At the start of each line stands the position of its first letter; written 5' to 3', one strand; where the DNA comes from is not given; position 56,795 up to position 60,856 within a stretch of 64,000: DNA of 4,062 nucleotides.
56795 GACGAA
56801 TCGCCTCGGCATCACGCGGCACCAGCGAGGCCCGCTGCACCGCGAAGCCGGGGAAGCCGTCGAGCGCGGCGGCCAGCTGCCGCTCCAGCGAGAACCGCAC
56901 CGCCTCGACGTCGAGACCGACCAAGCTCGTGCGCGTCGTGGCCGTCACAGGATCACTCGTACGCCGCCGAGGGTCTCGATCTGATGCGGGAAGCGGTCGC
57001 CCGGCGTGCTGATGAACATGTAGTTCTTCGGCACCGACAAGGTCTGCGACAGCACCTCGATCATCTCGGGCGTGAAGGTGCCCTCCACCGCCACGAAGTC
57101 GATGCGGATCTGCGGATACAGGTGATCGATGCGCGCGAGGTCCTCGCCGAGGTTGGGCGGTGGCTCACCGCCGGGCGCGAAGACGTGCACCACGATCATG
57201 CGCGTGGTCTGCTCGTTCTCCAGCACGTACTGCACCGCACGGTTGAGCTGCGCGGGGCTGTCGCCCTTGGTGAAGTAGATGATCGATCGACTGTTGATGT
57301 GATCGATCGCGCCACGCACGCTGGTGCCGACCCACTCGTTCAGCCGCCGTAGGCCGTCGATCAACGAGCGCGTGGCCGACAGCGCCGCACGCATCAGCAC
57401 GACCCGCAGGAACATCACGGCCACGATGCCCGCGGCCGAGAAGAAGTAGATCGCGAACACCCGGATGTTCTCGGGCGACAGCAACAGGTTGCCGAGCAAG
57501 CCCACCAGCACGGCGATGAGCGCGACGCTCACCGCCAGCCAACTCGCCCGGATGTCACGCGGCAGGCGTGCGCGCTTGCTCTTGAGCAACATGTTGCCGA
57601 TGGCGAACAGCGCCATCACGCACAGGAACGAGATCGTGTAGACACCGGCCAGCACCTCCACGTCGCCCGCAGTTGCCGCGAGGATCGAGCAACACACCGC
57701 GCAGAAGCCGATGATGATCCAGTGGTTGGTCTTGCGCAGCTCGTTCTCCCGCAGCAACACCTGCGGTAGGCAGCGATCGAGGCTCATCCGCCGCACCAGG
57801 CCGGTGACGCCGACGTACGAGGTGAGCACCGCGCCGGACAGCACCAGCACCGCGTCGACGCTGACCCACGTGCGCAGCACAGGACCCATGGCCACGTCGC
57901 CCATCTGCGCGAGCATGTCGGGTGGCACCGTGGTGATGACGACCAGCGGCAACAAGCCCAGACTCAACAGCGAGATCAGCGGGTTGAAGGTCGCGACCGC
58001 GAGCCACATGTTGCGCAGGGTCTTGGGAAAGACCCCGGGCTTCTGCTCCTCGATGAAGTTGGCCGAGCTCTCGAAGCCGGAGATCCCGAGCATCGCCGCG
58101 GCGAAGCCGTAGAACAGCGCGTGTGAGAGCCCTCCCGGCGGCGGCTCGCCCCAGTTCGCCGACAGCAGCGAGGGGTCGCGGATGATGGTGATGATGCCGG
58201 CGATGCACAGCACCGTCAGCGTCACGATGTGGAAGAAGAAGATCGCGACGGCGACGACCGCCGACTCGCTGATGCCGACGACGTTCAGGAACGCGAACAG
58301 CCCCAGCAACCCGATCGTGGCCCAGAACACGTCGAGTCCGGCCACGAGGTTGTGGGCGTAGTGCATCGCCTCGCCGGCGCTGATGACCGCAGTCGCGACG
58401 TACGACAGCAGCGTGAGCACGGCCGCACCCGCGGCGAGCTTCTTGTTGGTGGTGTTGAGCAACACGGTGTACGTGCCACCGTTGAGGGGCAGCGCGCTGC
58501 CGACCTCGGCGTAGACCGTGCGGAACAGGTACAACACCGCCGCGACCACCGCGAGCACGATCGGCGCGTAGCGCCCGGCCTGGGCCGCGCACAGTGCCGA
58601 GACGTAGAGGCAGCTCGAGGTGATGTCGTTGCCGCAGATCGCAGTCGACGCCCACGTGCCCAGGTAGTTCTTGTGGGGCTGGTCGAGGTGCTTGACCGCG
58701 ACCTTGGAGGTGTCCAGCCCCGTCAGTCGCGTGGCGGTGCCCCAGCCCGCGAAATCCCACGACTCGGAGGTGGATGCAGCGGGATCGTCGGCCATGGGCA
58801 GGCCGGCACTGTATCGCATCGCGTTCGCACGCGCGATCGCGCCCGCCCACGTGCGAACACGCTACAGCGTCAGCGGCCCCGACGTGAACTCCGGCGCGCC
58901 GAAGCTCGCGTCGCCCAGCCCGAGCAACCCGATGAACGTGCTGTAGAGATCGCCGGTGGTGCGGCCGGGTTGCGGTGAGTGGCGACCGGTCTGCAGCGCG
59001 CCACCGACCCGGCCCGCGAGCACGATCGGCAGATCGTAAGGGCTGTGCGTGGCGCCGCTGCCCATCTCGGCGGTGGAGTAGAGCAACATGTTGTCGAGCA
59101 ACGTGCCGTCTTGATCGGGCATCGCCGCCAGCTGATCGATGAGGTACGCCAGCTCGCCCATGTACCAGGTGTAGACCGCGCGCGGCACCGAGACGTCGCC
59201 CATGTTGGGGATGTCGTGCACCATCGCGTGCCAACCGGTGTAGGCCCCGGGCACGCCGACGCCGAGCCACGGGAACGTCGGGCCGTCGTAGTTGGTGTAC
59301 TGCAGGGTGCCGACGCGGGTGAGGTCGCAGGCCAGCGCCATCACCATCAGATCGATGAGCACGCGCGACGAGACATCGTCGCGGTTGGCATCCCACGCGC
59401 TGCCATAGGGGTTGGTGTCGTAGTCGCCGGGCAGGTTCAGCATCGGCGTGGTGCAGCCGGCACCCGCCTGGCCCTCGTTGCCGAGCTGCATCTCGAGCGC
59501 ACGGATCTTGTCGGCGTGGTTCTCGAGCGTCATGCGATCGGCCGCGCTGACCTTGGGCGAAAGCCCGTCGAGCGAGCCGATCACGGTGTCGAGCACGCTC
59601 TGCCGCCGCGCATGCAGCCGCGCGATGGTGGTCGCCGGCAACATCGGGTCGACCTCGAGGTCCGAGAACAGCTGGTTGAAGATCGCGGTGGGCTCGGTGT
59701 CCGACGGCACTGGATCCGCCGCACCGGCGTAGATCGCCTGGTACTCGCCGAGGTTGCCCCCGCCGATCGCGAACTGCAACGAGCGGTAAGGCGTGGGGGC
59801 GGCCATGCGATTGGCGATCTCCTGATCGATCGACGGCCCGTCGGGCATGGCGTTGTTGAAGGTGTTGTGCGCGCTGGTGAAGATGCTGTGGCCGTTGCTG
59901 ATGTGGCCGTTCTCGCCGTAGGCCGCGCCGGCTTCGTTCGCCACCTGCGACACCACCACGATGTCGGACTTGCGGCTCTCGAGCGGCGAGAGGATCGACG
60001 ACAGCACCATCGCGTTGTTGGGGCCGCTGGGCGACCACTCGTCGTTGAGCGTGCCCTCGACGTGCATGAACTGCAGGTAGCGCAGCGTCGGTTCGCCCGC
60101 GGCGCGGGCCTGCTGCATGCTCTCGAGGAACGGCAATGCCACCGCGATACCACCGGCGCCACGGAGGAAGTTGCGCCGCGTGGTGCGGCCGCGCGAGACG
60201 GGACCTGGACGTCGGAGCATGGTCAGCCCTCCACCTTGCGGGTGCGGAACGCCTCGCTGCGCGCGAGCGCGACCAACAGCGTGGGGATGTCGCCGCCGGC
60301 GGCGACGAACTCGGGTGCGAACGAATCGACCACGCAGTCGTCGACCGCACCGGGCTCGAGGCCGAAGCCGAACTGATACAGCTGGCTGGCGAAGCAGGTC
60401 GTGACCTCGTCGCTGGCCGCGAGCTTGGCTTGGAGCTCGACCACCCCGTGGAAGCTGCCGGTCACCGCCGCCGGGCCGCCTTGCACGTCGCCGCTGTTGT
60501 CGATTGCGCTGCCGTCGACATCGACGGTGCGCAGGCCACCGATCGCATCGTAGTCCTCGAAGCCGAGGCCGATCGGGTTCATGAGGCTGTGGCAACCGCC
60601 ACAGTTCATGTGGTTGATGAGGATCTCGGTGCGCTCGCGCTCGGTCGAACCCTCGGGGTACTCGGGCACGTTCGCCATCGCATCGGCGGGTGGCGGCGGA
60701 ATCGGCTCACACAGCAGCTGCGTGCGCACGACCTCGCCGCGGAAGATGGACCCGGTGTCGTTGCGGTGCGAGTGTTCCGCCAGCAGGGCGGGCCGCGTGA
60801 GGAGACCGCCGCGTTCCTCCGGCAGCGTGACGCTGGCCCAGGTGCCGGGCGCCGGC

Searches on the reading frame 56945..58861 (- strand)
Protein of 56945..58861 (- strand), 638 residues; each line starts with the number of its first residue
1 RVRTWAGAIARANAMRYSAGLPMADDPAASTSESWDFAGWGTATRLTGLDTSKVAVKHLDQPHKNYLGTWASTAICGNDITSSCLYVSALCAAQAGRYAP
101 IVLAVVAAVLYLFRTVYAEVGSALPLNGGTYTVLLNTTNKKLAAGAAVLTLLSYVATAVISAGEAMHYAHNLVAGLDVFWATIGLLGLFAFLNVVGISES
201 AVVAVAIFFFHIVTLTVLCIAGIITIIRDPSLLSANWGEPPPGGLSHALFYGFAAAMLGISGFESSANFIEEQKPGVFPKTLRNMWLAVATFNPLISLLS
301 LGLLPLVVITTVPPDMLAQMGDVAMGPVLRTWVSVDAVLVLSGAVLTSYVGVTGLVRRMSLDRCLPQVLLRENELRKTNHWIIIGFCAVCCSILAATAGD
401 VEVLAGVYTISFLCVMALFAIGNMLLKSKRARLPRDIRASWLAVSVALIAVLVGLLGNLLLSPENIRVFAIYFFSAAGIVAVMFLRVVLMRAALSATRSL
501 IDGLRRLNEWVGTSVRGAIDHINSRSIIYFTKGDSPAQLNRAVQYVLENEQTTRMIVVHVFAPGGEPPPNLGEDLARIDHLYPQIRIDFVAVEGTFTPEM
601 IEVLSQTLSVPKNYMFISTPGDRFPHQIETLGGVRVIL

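Call 11: search_protein_families(library=pfam, proteins=[window:56945-58861:-], max_evalue=0.001)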
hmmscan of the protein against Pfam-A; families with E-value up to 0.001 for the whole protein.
window:56945-58861:- (638 aa): 1 family
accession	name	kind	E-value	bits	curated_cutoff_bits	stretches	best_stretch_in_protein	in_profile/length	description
PF13520.12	AA_permease_2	-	9.7e-55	186.6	27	1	67-467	1-412/427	Amino acid permease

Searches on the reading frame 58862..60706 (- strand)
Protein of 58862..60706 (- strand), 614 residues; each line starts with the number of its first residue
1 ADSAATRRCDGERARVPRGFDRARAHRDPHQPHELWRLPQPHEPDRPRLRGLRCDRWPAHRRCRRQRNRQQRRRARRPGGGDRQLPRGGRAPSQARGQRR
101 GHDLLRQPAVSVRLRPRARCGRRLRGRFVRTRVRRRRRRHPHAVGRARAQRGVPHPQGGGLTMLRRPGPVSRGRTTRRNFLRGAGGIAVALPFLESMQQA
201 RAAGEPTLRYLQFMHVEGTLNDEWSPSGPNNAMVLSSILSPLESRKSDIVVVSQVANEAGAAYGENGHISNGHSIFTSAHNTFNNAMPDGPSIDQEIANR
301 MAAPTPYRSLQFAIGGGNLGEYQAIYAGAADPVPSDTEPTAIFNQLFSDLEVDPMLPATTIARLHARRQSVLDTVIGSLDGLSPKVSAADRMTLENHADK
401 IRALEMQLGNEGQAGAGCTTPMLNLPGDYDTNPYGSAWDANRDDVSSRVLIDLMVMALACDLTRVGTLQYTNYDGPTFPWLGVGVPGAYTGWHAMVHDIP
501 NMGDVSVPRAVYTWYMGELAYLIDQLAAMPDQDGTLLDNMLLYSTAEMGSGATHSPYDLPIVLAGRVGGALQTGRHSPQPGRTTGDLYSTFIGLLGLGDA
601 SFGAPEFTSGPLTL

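Call 11: search_protein_families(library=pfam, proteins=[window:58862-60706:-], max_evalue=0.001)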
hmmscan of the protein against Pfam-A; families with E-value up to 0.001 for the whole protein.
window:58862-60706:- (614 aa): 1 family
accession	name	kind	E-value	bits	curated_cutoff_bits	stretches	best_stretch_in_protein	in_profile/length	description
PF07586.16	HXXSHH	-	6.6e-52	177.4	30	1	213-520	5-307/307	Protein of unknown function (DUF1552)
